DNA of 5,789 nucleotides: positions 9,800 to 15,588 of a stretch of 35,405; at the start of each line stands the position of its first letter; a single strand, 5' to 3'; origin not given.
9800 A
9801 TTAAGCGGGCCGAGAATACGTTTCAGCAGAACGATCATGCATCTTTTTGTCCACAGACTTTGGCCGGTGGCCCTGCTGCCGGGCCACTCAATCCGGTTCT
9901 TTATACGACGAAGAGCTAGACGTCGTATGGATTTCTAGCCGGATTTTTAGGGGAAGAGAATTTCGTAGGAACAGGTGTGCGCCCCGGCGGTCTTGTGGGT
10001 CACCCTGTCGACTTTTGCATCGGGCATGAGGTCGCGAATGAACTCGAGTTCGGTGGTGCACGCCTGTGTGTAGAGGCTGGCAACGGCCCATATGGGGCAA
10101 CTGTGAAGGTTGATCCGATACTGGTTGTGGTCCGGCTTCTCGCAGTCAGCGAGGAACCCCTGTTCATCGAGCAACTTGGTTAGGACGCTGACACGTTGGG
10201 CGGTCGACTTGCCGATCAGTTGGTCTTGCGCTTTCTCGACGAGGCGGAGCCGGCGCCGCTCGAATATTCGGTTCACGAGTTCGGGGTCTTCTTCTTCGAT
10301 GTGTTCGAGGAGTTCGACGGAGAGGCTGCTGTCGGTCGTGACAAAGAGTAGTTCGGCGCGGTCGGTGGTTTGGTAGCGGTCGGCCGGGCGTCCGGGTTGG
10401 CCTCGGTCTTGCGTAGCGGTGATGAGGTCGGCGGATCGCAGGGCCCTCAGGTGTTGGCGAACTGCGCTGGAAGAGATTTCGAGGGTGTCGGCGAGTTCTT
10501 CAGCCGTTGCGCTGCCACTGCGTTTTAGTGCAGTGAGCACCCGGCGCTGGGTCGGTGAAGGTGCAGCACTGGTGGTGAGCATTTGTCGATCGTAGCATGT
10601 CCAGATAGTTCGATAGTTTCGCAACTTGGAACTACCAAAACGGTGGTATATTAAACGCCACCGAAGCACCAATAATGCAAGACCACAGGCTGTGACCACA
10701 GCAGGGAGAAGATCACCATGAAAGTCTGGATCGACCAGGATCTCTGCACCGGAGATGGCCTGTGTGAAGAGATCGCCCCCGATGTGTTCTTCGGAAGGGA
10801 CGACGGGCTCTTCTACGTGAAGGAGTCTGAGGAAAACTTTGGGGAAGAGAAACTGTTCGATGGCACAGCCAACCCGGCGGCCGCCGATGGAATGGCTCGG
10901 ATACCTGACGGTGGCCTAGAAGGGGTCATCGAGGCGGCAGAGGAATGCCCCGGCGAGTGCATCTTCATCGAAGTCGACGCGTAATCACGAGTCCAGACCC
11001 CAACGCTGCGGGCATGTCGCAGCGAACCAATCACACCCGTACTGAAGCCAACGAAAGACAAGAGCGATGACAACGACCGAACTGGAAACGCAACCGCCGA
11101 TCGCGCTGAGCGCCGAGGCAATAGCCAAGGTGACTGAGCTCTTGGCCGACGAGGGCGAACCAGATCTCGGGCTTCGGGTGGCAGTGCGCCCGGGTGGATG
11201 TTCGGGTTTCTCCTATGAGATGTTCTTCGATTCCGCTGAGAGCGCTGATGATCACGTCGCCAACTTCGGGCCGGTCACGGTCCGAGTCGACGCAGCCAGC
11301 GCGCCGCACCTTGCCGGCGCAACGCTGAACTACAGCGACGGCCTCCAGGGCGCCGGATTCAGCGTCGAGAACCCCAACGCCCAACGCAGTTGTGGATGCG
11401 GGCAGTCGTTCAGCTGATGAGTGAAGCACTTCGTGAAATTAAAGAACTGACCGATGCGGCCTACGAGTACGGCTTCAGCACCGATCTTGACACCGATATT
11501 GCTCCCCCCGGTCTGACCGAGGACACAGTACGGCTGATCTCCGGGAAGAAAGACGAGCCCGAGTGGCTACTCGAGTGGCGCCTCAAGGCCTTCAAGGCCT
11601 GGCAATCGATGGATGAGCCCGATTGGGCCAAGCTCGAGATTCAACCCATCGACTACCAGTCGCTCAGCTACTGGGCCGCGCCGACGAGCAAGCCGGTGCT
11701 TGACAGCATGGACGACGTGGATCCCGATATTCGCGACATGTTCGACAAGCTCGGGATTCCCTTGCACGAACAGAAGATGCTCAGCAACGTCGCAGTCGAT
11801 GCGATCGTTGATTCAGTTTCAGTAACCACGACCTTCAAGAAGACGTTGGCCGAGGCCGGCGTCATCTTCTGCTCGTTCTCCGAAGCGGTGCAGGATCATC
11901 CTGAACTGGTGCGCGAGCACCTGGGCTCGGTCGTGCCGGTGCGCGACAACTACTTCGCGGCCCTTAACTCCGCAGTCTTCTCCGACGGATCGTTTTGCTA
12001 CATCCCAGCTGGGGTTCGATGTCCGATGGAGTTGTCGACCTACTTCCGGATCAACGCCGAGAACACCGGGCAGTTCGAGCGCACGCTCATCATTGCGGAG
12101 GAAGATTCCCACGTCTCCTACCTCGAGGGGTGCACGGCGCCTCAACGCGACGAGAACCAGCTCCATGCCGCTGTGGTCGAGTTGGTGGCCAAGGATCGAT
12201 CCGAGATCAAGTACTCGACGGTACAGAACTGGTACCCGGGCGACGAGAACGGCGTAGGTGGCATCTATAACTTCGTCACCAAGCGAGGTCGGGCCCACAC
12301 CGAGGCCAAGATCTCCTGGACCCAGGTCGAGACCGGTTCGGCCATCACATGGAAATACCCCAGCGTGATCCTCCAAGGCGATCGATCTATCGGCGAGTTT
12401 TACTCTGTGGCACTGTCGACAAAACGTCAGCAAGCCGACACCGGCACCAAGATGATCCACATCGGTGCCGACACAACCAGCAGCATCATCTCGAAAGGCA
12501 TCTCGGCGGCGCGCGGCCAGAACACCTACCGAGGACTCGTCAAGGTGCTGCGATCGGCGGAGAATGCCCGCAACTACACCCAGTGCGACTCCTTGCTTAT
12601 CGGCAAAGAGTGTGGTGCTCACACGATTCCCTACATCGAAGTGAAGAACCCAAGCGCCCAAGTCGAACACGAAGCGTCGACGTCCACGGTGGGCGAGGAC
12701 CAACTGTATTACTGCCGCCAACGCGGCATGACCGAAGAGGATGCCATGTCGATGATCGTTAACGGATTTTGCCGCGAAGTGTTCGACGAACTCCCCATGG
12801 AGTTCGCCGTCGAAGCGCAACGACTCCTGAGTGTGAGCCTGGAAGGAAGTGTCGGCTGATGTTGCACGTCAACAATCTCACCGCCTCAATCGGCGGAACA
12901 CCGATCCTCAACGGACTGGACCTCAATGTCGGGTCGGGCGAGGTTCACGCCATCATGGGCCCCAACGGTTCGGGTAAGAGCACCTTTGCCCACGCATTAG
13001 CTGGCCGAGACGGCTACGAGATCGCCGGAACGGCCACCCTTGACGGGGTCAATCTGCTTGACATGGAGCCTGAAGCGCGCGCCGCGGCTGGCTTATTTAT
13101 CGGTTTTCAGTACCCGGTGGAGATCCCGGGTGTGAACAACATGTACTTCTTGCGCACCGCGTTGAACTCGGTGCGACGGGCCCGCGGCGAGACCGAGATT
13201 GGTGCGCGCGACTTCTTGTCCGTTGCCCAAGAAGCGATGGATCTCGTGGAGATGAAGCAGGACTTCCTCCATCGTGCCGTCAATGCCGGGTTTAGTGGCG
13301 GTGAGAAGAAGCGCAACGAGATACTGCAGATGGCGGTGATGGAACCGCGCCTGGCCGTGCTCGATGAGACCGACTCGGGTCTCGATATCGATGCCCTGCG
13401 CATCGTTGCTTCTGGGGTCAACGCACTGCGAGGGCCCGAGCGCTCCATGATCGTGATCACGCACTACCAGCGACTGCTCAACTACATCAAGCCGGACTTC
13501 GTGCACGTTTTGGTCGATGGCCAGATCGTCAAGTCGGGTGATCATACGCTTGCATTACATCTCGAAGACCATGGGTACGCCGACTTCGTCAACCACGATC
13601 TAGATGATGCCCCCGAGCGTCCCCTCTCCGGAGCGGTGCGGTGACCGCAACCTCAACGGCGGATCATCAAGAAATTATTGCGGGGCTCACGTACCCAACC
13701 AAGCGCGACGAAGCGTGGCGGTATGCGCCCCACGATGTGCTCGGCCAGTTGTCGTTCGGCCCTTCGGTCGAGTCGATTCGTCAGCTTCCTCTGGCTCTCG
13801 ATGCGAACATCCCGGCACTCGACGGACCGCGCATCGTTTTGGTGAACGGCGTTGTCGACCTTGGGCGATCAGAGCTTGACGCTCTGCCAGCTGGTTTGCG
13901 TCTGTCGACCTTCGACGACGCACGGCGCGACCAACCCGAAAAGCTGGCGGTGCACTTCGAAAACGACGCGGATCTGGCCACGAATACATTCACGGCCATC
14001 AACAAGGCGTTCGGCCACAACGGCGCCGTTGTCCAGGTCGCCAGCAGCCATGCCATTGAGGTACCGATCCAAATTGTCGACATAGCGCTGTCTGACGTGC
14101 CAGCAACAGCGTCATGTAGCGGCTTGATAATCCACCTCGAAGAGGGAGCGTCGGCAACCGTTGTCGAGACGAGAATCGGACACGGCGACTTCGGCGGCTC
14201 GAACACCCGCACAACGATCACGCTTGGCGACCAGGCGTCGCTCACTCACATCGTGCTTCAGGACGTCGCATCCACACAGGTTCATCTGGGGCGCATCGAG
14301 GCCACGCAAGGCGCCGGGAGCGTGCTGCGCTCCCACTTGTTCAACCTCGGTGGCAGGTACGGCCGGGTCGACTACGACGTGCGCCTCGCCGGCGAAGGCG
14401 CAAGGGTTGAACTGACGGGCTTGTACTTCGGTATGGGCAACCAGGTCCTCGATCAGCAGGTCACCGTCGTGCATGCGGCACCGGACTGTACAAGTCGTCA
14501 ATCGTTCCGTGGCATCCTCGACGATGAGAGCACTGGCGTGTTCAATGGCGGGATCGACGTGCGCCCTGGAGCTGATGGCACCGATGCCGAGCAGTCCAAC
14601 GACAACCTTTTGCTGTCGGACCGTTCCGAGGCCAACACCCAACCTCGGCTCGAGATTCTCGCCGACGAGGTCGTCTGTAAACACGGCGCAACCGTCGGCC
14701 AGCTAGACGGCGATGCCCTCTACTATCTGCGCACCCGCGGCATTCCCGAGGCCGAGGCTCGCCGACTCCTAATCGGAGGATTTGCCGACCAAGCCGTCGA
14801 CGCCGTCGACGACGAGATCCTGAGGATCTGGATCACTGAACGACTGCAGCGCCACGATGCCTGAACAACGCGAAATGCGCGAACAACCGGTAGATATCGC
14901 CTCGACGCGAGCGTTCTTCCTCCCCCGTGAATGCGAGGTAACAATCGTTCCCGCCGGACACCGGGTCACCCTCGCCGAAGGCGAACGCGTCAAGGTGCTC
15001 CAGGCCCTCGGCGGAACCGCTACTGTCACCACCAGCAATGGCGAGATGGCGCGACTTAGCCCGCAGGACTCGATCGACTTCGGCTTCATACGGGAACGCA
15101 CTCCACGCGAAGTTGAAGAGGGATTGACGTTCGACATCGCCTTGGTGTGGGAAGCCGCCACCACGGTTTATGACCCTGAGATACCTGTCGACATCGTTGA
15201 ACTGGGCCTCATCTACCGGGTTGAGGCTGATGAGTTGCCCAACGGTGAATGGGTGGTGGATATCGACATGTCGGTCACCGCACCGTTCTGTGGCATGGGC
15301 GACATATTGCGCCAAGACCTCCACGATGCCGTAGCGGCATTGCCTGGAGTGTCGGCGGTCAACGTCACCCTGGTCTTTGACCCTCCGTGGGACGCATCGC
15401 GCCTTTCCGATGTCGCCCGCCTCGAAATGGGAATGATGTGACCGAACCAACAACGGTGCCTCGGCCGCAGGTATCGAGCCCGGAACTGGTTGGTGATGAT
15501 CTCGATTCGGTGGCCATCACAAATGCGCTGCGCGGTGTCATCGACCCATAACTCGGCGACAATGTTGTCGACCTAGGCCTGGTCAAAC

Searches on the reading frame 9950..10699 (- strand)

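Call 9: search_protein_families(library=pfam, proteins=[window:9950-10699:-], max_evalue=0.01)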
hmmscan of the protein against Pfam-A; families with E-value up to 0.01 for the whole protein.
window:9950-10699:- (250 aa): 24 families
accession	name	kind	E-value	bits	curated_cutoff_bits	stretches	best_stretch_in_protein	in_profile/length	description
PF12840.13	HTH_20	-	8.4e-13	48.5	27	1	48-94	3-49/51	Helix-turn-helix domain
PF01022.26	HTH_5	-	2.6e-11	43.6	22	1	48-94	1-46/47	Bacterial regulatory protein, arsR family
PF13412.12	HTH_24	-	2.6e-08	33.7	21.9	1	49-94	3-48/48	Winged helix-turn-helix DNA-binding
PF12802.13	MarR_2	-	3.9e-08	33.8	27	1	48-100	4-57/61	MarR family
PF08279.18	HTH_11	-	1.1e-06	28.9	25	1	51-100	2-53/55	HTH domain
PF25212.1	HVO_A0114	-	1.8e-06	28.1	27.6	1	48-105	21-77/84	HVO_A0114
PF01047.28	MarR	-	5.6e-06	26.6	24.6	1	48-98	2-52/59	MarR family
PF08100.18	Dimerisation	-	1.3e-05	25.3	25.6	1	53-120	29-92/93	O-methyltransferase dimerisation domain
PF01978.25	TrmB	-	7.5e-05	22.9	25.6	1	52-105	11-59/68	Sugar-specific transcriptional regulator TrmB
PF24033.1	DUF7342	-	0.0003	21.2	31.6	0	61-136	15-91/150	Family of unknown function (DUF7342)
PF02082.26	Rrf2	-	0.00051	20.6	30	1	56-96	16-56/132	Iron-dependent Transcriptional regulator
PF02002.24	TFIIE_alpha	-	0.00059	20.1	22.9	1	53-99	17-63/105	TFIIE alpha subunit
PF25213.1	HVO_A0261_N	-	0.0006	20.1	35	1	46-97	8-58/86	HVO_A0261 N-terminal domain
PF13463.12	HTH_27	-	0.0014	19.3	22.2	0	51-100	5-53/68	Winged helix DNA-binding domain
PF04545.22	Sigma70_r4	-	0.0015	18.4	24.1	1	48-85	6-42/50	Sigma-70, region 4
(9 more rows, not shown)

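Call 36: search_protein_families(library=ncbifam, proteins=[window:9950-10699:-], max_evalue=0.001)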
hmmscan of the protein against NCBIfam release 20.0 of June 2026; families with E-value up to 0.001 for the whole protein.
window:9950-10699:- (250 aa): 10 families
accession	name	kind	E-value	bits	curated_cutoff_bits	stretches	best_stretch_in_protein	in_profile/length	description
TIGR02702.1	SufR_cyano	equivalog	7.8e-27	94.3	178.8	1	50-246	2-207/208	iron-sulfur cluster biosynthesis transcriptional regulator SufR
NF033788.1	HTH_metalloreg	subfamily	1.6e-10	40.7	55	1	45-97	7-59/77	metalloregulator ArsR/SmtB family transcription factor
NF033789.1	repress_SdpR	subfamily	6.6e-09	35.6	100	1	48-98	7-56/79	autorepressor SdpR family transcription factor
NF040939.2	trans_reg_lrs14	equivalog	6.3e-07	29.4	90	1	49-117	21-91/103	Lrs14 family HTH-type transcriptional regulator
NF053606.1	Sta1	subfamily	1.6e-06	28.2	80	1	50-117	21-89/100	Sta1 family transcriptional regulator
TIGR01884.1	cas_HTH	subfamily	5e-06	26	60.2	1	42-101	135-194/202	CRISPR-associated CARF protein Csa3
NF047906.1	CdPbTransRegCmtR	equivalog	9.2e-06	25.5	150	1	45-98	17-69/104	Cd(II)/Pb(II)-sensing metalloregulatory transcriptional regulator CmtR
NF053602.1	Phr_regulator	exception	4.5e-05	23.1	320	1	50-133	13-95/191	heat shock transcription regulator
NF041397.1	TranRegGlpR_Halo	equivalog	8e-05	22.4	300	1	47-95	3-51/253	HTH-type transcriptional regulator GlpR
NF008848.0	PRK11886.1-3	equivalog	0.00096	18.3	362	0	52-165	4-117/319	bifunctional biotin--[acetyl-CoA-carboxylase] ligase/biotin operon repressor BirA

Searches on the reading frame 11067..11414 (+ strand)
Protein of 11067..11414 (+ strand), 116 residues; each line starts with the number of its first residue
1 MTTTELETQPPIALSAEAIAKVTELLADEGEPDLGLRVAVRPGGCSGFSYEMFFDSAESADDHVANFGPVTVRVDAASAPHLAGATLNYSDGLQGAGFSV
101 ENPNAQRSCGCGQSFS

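Call 12: search_protein_families(library=pfam, proteins=[window:11067-11414:+], max_evalue=0.01)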
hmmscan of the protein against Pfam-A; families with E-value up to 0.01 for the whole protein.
window:11067-11414:+ (116 aa): 1 family
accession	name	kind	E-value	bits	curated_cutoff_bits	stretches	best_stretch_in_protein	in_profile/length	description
PF01521.26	Fe-S_biosyn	-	1.4e-15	57.9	26.3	1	12-112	3-109/110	Iron-sulphur cluster biosynthesis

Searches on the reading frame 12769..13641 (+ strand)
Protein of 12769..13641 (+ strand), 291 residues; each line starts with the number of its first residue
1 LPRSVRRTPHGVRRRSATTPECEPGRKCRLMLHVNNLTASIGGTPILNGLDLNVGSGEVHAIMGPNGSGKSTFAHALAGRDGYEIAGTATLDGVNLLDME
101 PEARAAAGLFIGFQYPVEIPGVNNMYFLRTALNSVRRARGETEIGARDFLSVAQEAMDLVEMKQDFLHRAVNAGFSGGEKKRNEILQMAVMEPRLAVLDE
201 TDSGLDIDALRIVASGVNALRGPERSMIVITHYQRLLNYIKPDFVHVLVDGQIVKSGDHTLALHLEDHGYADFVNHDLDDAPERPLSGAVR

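Call 10: search_protein_families(library=pfam, proteins=[window:12769-13641:+], max_evalue=0.01)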
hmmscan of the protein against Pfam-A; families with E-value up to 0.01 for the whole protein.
window:12769-13641:+ (291 aa): 6 families
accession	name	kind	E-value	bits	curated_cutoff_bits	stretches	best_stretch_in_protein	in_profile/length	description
PF00005.33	ABC_tran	-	8.5e-19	69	25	1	47-201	1-135/137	ABC transporter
PF02463.25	SMC_N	-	6.1e-07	29.5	40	0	58-77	25-44/220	RecF/RecN/SMC N terminal domain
PF13671.12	AAA_33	-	0.0018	19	27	1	59-85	1-27/143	AAA domain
PF13555.12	AAA_29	-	0.0028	17.8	27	1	57-77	22-42/61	P-loop containing region of AAA domain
PF13304.12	AAA_21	-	0.0037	17.8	27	0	60-78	2-20/304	AAA domain, putative AbiEii toxin, Type IV TA system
PF13514.12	AAA_27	-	0.0058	16.7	22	1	50-77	19-46/206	AAA domain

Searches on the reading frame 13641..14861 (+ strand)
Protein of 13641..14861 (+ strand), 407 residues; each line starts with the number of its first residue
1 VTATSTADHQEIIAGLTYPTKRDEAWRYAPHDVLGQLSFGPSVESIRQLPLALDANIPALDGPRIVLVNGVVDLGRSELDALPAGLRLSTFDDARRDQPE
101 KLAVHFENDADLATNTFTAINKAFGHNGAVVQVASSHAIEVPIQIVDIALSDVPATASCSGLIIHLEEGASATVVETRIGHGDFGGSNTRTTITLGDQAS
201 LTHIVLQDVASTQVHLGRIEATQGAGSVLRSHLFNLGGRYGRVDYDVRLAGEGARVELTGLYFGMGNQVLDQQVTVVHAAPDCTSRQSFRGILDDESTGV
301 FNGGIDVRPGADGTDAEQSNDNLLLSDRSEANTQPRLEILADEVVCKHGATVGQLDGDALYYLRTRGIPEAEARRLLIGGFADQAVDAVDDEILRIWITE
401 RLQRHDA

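Call 10: search_protein_families(library=pfam, proteins=[window:13641-14861:+], max_evalue=0.01)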
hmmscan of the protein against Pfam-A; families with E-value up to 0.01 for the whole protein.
window:13641-14861:+ (407 aa): 2 families
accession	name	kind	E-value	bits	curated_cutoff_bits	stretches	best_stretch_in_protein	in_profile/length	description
PF01458.23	SUFBD_core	-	1.1e-74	251.3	27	1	156-381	8-232/232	SUF system FeS cluster assembly, SufBD core domain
PF19295.5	SufBD_N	-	8.3e-10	39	23.5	1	18-145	42-172/172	SufBD protein N-terminal region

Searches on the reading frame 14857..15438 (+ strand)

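Call 10: search_protein_families(library=pfam, proteins=[window:14857-15438:+], max_evalue=0.01)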
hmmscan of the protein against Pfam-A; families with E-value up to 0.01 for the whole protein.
window:14857-15438:+ (194 aa): 1 family
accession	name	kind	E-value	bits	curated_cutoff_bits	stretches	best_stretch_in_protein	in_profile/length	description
PF01883.24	FeS_assembly_P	-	6.7e-15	55.6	23.5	1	97-170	4-73/73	Iron-sulfur cluster assembly protein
